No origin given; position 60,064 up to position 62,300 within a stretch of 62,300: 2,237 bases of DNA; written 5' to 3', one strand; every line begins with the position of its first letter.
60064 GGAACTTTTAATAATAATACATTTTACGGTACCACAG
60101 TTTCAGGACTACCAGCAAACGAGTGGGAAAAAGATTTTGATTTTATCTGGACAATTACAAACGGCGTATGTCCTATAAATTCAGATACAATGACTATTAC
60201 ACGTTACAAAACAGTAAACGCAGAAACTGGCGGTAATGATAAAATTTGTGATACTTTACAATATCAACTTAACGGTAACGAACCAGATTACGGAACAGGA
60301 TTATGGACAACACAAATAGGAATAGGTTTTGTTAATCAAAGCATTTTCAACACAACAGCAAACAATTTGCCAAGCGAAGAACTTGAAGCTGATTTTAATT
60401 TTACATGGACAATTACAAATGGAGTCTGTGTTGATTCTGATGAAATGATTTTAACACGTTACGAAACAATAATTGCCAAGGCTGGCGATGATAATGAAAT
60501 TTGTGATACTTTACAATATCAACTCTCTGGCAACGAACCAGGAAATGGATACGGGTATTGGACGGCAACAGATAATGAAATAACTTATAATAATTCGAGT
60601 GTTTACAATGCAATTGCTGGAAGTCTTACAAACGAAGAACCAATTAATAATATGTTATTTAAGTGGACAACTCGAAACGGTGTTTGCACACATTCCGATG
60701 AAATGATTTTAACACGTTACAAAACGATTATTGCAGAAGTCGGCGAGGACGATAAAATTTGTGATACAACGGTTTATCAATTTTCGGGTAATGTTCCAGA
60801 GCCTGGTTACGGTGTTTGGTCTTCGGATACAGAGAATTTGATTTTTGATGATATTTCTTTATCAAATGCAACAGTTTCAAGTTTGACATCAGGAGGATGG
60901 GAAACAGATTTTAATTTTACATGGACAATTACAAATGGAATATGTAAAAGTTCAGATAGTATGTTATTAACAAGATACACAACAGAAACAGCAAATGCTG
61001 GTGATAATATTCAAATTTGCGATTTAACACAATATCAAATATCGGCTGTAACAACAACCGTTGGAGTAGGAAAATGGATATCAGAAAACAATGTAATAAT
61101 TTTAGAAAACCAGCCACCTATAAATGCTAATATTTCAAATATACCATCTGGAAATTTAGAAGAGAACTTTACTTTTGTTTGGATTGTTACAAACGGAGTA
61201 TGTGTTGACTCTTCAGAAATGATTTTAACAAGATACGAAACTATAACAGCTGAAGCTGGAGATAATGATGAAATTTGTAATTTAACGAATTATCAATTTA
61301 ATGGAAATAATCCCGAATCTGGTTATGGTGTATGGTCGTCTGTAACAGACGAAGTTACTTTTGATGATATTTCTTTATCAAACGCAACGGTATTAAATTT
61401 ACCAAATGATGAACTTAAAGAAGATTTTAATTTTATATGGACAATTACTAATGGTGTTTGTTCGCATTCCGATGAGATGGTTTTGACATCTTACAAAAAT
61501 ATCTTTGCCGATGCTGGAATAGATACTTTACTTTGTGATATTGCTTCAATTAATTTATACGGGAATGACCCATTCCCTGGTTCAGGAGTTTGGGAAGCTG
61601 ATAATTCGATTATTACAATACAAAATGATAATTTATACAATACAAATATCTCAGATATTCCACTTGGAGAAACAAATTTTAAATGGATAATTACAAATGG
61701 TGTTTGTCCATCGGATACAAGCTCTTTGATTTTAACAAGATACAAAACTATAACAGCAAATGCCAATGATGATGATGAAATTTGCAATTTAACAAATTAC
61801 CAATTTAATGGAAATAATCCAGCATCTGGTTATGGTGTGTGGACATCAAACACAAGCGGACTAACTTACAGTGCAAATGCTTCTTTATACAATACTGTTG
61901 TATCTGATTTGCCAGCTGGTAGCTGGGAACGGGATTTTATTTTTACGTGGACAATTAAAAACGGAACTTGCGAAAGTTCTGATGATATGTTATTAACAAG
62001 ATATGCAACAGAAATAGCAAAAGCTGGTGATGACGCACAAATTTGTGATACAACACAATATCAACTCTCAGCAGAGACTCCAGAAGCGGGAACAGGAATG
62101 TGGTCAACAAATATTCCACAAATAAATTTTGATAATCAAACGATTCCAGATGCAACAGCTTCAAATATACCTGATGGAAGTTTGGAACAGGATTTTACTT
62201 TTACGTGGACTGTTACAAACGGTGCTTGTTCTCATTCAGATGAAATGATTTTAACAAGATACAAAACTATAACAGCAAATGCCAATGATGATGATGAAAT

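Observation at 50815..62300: Giant open reading frame (at least 3,828 codons) absent from the ORF track: nested-repeat secreted protein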

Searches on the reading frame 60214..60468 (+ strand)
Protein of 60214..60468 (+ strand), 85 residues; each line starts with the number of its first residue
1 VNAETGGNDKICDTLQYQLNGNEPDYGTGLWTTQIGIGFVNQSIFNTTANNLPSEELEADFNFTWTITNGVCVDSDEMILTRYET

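Call 17: search_protein_families(library=pfam, alignment_id=A1, max_evalue=10)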
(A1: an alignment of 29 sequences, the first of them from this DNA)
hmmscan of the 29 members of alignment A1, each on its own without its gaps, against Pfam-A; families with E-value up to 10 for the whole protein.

A. member 1, seq(85 aa): 0 families

B. families by the number of members that match (of 29 scanned): 14 families
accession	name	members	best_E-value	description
PF07705.17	CARDB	2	0.027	CARDB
PF13731.11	WxL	1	0.0079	WxL domain surface cell wall-binding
PF03434.18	DUF276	1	0.009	DUF276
PF19078.6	Big_12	1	0.02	Bacterial Ig-like domain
PF24650.2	TT1_Tal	1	0.025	Tal, N-terminal tail tube TT1 domain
PF22516.1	PreP_C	1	0.039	PreP C-terminal domain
PF11907.13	DUF3427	1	0.1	Domain of unknown function (DUF3427)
PF04473.18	DUF553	1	0.11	Transglutaminase-like domain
PF10854.13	DUF2649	1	0.13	Protein of unknown function (DUF2649)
PF19483.4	DUF6019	1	0.14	Family of unknown function (DUF6019)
PF22353.1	PF1197-like_C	1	0.14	NAD(P)H:rubredoxin oxidoreductase, C-terminal domain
PF22998.2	GNAT_LYC1-like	1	0.19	LYC1 GNAT-like C-terminal domain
PF20356.3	DUF6651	1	0.22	Family of unknown function (DUF6651)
PF12521.13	DUF3724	1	0.27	Protein of unknown function (DUF3724)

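Call 18: search_solved_structures(query=A1, max_evalue=10, show_alignments=2)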
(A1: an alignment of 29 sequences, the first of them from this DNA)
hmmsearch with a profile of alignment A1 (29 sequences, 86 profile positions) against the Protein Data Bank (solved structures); distinct sequences matched with E-value up to 10: 1.
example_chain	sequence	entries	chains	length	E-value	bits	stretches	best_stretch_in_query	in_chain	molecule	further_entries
9flp_A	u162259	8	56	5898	1.9e-115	380.8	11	3-78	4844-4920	The grappling hook protein A in the bacterium Aureispira sp. CCB-QB1 | The grappling hook protein A (GhpA) in the bacterium Aureispira sp. CCB-QB1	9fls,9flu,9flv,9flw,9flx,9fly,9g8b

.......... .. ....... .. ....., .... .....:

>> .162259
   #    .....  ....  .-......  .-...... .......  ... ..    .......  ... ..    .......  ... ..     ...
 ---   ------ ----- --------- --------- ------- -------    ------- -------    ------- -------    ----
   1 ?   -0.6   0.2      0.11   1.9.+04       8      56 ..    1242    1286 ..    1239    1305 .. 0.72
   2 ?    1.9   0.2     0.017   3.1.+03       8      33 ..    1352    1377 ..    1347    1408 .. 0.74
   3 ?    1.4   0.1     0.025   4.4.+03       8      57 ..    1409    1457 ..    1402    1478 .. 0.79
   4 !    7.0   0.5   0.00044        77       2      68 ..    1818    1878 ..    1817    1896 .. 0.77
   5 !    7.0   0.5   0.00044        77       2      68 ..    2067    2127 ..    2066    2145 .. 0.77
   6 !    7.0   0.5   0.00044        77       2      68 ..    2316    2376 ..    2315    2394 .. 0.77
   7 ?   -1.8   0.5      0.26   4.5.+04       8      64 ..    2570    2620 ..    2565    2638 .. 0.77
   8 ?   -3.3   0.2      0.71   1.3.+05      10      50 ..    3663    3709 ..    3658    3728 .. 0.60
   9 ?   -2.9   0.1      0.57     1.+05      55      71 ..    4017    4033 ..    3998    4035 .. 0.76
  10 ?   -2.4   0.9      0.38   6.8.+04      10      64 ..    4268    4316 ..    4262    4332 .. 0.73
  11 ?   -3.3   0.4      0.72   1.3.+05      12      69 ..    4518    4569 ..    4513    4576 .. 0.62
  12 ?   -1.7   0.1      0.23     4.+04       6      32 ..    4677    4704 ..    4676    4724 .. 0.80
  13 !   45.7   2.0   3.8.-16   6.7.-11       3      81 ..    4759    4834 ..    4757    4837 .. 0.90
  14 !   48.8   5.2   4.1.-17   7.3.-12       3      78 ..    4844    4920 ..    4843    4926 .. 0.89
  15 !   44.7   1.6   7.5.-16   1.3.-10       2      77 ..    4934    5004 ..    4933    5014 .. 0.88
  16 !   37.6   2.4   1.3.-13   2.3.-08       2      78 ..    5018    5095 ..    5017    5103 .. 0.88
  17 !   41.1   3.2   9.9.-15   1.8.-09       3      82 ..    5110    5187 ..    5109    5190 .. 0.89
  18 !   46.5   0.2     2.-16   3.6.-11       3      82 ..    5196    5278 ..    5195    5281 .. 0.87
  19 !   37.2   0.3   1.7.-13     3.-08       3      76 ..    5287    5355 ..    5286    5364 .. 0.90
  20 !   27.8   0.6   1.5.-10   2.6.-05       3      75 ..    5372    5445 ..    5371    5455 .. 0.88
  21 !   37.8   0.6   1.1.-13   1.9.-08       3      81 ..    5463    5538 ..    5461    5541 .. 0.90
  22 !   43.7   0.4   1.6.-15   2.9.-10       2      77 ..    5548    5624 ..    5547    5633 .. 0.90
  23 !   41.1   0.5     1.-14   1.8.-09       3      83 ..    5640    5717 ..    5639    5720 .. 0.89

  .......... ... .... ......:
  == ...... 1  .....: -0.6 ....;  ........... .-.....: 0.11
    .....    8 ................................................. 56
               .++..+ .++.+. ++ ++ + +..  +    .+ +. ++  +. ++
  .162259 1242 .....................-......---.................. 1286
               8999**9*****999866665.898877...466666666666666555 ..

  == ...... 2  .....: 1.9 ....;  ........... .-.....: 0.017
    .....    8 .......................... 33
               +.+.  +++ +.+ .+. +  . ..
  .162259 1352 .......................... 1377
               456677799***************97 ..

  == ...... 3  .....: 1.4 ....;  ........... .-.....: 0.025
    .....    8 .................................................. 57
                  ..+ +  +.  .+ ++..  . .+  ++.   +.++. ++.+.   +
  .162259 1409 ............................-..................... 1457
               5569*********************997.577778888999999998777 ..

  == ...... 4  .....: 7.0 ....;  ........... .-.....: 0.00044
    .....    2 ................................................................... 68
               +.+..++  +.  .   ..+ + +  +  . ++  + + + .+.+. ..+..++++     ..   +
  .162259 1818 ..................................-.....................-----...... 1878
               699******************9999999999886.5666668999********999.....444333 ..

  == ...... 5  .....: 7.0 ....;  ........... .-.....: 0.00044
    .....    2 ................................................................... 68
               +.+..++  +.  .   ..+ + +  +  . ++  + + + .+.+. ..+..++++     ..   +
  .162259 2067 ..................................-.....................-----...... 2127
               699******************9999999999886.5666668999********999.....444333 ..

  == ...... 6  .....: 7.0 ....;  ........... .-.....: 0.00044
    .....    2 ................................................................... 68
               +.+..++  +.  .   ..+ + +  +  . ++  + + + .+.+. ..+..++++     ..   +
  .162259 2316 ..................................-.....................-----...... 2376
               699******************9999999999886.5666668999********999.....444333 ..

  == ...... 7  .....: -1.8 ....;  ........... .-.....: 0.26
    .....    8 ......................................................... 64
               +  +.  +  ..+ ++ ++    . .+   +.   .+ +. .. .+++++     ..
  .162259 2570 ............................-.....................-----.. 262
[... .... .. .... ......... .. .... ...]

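Call 25: predict_structure(alignment_id=A1)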
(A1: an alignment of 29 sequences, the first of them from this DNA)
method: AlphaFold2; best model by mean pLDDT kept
length: 85 residues; sequences in the alignment: 29
mean_pLDDT: 93.1   pTM: 0.80
mean pLDDT of the five models: 93.1, 92.2, 91.8, 91.4, 89.7
residues with pLDDT >= 90: 72; 70-90: 13; 50-70: 0; < 50: 0
segments of 3 or more residues with pLDDT < 50: none
pLDDT, mean of each block of 10 residues (from residue 1): 93 94 93 92 94 88 96 96 90
secondary structure, 60 per line:
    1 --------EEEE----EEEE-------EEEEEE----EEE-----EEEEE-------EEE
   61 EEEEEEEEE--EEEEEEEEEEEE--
elements in order: E9-12 E17-20 E28-33 E38-40 E46-50 E58-69 E72-83

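Call 31: fold_search(model_id=the predicted structure, library=pdb)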
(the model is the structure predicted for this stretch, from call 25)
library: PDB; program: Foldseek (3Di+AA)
matches with E <= 10: 1621; with E <= 0.001: 7
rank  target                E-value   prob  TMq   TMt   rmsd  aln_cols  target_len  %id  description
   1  9fly_A                2.0e-04  1.00  0.70  0.08   2.8        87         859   30  CryoEM structure of the base (4151-5009) in the grappling hook protein A (GhpA) in the bacterium Aureispira sp. CCB-QB (released 2024-10-16)
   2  6hci_A                5.6e-04  1.00  0.56  0.50   4.5        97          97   10  Crystal structure of titin M3 domain (released 2019-08-28)
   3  3puc                  5.6e-04  1.00  0.56  0.50   4.4        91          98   18  Atomic resolution structure of titin domain M7 (released 2011-12-21)
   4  4r83_A                7.0e-04  1.00  0.62  0.14   3.5        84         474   19  Crystal structure of Sialyltransferase from Photobacterium damsela (released 2014-12-03)
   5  4aqe_A                7.4e-04  1.00  0.63  0.30   5.0        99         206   15  CRYSTAL STRUCTURE OF DEAFNESS ASSOCIATED MUTANT MOUSE CADHERIN-23 EC1- 2S70P AND PROTOCADHERIN-15 EC1-2 FORM I (released 2012-11-07)
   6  5o5i                  8.7e-04  1.00  0.66  0.62   4.2        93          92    8  Robo1 Ig5 (released 2018-01-17)
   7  6hci_C                9.2e-04  1.00  0.54  0.50   4.3        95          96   12  Crystal structure of titin M3 domain (released 2019-08-28)
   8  4xxw_C                1.1e-03  1.00  0.62  0.30   4.2        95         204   17  Crystal structure of mouse Cadherin-23 EC1-2 and Protocadherin-15 EC1-2 splice variant (released 2016-05-04)
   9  6c6m_A                1.2e-03  1.00  0.52  0.48   5.3        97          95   10  IgCam3 of human MLCK1 (released 2019-01-23)
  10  2wcp                  1.5e-03  1.00  0.63  0.30   4.2        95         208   17  CRYSTAL STRUCTURE OF MOUSE CADHERIN-23 EC1-2 (released 2010-04-21)
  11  6hci_B                1.5e-03  1.00  0.56  0.50   4.2        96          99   11  Crystal structure of titin M3 domain (released 2019-08-28)
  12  1t0p_B                1.6e-03  1.00  0.66  0.65   3.2        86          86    8  Structural Basis of ICAM recognition by integrin alpahLbeta2 revealed in the complex structure of binding domains of I (released 2005-03-08)
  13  3mvs                  1.6e-03  1.00  0.62  0.29   4.2        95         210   17  Structure of the N-terminus of Cadherin 23 (released 2010-06-09)
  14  9gsd_B                1.8e-03  1.00  0.65  0.29   3.9        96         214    9  Cryo-EM structure of mouse PMCA-NPTN complex captured in E2 state (BEF3) (released 2025-08-06)
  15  7kpn_Z                1.9e-03  1.00  0.59  0.58   3.8        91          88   11  Adeno-associated virus serotype 5 in complex with the cellular receptor AAVR at 2.5 Angstroms resolution, AAV5 AAVR (released 2020-12-16)
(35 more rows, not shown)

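Call 36: search_protein_representatives(alignment_id=A1)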
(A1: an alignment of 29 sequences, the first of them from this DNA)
Query: 29 sequences, 86 profile positions. Proteins with E-value up to 0.001 (for the whole library): 6277; up to 1e-10: 3543; up to 1e-30: 1432. The best 150 are listed.
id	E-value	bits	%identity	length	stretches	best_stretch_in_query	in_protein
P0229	0.0e+00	1865.3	-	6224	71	2-79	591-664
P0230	0.0e+00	1841.3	-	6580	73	3-83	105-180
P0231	0.0e+00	1811.1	-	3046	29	1-82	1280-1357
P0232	0.0e+00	1797.5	-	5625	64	1-81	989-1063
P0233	0.0e+00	1694.1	-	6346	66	1-84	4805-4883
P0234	0.0e+00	1626.9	-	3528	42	3-84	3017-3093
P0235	0.0e+00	1624.4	-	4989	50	3-81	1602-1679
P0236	0.0e+00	1617.9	-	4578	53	2-82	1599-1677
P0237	0.0e+00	1535.0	-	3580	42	3-82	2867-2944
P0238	0.0e+00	1476.7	-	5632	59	2-83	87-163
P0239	0.0e+00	1381.7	-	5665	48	1-83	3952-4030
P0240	0.0e+00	1341.3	-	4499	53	4-84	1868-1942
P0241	0.0e+00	1337.9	-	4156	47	5-77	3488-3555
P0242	0.0e+00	1316.4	-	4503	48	2-85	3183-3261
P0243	0.0e+00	1296.0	-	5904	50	3-81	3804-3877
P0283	2.3e-240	794.0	-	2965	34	3-78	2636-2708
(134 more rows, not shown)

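Call 57: find_homologous_proteins(query=A1, max_evalue=1e-10)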
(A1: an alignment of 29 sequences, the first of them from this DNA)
Query A1 (29 sequences): 1006 candidates shared short words with the query, none scored E <= 1e-10.

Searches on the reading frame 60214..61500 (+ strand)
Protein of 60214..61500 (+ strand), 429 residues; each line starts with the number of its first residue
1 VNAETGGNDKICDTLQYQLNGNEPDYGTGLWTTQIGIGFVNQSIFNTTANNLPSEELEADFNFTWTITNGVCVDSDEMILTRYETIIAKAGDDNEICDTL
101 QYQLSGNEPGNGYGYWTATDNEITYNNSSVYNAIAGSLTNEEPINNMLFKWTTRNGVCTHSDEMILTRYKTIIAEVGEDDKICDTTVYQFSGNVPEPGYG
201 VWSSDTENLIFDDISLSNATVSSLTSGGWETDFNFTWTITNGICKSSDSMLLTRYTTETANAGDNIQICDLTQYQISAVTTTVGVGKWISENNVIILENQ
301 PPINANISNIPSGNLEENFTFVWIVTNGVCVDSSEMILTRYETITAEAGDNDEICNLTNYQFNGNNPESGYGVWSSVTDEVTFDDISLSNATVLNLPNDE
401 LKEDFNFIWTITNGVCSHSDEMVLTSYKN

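Call 66: search_dna_similar(query=window:60214-61500:+, collection=plasmids, mode=protein, max_rows=12)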
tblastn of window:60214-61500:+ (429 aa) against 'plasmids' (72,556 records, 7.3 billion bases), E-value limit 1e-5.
No match.

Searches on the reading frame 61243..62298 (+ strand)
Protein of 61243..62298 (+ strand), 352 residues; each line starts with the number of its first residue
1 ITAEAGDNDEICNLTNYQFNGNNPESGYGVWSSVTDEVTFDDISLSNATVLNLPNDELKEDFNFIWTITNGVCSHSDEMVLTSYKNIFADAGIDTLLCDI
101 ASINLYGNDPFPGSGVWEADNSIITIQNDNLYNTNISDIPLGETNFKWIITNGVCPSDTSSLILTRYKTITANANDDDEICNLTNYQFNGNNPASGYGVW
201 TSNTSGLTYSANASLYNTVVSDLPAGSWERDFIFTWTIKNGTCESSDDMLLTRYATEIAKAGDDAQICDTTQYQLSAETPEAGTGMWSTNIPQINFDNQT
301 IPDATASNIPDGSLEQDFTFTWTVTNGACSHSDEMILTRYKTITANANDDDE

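Call 24: find_related_loci(query=window:61243-62298:+, collection=genome_contigs, flank=10000)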
Query window:61243-62298:+ (352 aa) in genome_contigs; peptide patterns used: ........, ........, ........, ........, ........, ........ (x = any residue, [..] = any of these).
25 stretches matched a pattern, but none encodes a relative of the query by tblastn (E <= 1e-3).

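Call 42: find_related_loci(query=window:61243-62298:+, collection=metagenome_contigs, flank=10000)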
Query window:61243-62298:+ (352 aa) in metagenome_contigs; peptide patterns used: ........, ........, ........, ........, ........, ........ (x = any residue, [..] = any of these).
74 stretches matched a pattern, but none encodes a relative of the query by tblastn (E <= 1e-3).
